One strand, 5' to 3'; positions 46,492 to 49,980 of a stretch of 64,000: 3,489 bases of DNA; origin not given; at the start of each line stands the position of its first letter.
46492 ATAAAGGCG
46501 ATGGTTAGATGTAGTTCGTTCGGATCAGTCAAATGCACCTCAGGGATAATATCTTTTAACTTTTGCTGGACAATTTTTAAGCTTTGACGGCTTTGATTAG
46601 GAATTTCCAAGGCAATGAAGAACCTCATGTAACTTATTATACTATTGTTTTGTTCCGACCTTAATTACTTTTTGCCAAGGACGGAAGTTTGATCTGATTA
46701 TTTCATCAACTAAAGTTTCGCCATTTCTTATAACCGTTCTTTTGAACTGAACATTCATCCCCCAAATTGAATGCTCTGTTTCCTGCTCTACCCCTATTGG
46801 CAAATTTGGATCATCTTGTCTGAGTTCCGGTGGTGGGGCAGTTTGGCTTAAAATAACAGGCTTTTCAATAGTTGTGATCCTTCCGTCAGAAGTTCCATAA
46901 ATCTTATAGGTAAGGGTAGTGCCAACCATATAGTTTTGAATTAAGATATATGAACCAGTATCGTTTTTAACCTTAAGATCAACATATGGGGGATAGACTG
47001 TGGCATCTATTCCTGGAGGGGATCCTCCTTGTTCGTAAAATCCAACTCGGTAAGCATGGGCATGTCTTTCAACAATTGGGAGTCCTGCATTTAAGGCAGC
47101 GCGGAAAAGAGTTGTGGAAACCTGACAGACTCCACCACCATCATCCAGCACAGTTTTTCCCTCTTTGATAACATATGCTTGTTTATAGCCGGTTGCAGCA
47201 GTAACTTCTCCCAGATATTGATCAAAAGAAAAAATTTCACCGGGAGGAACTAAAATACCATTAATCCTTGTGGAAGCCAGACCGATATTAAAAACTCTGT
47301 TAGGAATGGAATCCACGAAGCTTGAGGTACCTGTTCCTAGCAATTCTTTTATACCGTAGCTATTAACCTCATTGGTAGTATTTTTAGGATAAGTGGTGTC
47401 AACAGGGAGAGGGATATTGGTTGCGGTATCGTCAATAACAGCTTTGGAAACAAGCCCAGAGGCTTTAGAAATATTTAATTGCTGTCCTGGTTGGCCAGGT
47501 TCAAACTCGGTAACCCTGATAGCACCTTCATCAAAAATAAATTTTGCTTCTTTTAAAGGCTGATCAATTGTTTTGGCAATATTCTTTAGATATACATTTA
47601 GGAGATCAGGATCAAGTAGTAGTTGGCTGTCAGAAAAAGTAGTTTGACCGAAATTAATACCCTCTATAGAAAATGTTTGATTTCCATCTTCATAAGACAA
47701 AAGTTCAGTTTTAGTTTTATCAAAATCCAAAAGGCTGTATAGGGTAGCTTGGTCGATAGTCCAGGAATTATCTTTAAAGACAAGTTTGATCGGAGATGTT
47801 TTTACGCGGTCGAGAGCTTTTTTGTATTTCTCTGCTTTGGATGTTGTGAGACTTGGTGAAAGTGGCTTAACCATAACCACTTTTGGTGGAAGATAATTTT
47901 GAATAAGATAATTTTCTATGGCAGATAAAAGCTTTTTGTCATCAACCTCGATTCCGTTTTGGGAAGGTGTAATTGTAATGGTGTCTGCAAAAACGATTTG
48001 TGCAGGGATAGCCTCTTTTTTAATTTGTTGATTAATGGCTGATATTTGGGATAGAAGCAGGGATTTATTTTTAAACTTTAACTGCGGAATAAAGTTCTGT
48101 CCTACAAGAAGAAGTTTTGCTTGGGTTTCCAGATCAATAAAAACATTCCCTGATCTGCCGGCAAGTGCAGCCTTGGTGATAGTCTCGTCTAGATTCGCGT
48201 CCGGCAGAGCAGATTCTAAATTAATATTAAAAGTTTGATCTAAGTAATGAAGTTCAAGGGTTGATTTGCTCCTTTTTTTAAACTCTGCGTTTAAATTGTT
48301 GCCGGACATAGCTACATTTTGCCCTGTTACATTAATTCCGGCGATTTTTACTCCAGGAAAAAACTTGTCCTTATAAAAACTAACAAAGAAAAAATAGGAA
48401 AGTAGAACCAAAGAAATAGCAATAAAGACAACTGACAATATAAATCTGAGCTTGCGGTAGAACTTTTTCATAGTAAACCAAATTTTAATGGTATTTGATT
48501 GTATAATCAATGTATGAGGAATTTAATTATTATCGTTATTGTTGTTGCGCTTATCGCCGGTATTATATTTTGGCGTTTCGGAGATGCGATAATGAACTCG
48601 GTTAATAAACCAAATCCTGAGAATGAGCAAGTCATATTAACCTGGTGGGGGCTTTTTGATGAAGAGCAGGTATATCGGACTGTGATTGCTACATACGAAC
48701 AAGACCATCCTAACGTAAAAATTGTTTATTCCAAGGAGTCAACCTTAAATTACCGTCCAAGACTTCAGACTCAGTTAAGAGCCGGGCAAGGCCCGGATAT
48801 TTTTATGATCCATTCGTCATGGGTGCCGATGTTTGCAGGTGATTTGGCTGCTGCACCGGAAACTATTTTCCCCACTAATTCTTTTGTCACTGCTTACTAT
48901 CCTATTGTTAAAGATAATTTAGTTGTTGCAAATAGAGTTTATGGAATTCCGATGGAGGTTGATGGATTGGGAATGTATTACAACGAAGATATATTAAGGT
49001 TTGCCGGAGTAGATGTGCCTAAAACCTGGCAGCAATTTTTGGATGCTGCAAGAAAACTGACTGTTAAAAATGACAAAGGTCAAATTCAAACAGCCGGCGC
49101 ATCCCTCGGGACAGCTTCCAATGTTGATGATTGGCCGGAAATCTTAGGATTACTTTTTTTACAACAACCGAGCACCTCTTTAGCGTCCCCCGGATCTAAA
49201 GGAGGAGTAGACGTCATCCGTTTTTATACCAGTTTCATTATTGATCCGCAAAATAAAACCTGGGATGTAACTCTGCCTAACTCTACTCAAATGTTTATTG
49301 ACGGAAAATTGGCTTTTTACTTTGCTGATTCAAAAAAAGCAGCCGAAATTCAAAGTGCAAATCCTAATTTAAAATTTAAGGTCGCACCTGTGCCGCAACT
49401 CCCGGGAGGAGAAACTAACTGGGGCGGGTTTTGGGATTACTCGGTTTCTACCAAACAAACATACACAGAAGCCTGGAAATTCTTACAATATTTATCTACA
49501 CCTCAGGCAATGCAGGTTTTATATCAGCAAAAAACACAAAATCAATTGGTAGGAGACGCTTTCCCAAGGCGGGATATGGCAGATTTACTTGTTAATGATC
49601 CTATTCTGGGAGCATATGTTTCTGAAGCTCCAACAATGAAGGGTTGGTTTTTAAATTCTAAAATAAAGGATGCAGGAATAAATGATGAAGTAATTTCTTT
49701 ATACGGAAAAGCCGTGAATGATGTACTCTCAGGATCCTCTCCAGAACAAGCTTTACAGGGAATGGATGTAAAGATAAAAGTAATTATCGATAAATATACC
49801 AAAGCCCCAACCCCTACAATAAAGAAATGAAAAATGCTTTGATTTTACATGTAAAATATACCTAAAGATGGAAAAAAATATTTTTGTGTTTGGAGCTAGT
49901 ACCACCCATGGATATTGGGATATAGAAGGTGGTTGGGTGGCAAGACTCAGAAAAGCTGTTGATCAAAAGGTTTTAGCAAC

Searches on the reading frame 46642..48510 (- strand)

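Call 28: search_protein_families(library=pfam, proteins=[window:46642-48510:-], max_evalue=0.001)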
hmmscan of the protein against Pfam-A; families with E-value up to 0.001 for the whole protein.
window:46642-48510:- (622 aa): 3 families
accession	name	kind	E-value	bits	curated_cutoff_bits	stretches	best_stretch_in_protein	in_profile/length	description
PF04294.18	VanW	-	2.4e-43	147.2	27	1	404-538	1-130/130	VanW like protein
PF12229.13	PG_binding_4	-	7e-19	68.6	22.1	2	103-204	10-110/117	Putative peptidoglycan binding domain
PF07501.17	G5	-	6.6e-05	23.5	23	1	556-621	8-75/75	G5 domain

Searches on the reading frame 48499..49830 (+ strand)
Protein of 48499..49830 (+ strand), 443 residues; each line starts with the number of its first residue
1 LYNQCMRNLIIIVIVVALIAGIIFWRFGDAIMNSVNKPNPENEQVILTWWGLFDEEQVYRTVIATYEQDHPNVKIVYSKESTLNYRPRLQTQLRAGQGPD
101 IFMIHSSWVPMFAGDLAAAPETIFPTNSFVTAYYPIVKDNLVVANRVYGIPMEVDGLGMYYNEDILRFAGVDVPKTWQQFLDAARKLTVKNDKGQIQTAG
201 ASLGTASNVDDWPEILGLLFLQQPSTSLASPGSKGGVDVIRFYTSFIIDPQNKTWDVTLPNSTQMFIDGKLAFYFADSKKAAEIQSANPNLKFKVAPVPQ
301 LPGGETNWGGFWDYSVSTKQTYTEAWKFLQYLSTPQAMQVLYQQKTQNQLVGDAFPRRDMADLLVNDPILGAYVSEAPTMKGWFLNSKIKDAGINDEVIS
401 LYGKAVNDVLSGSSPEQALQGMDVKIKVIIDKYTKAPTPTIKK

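Call 28: search_protein_families(library=pfam, proteins=[window:48499-49830:+], max_evalue=0.001)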
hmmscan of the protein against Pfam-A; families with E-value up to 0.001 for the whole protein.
window:48499-49830:+ (443 aa): 2 families
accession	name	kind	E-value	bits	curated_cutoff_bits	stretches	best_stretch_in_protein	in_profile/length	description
PF01547.30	SBP_bac_1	-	5.6e-31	109.1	26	1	58-338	9-306/307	Bacterial extracellular solute-binding protein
PF13416.11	SBP_bac_8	-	4.1e-26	92.8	27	1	62-343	2-254/279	Bacterial extracellular solute-binding protein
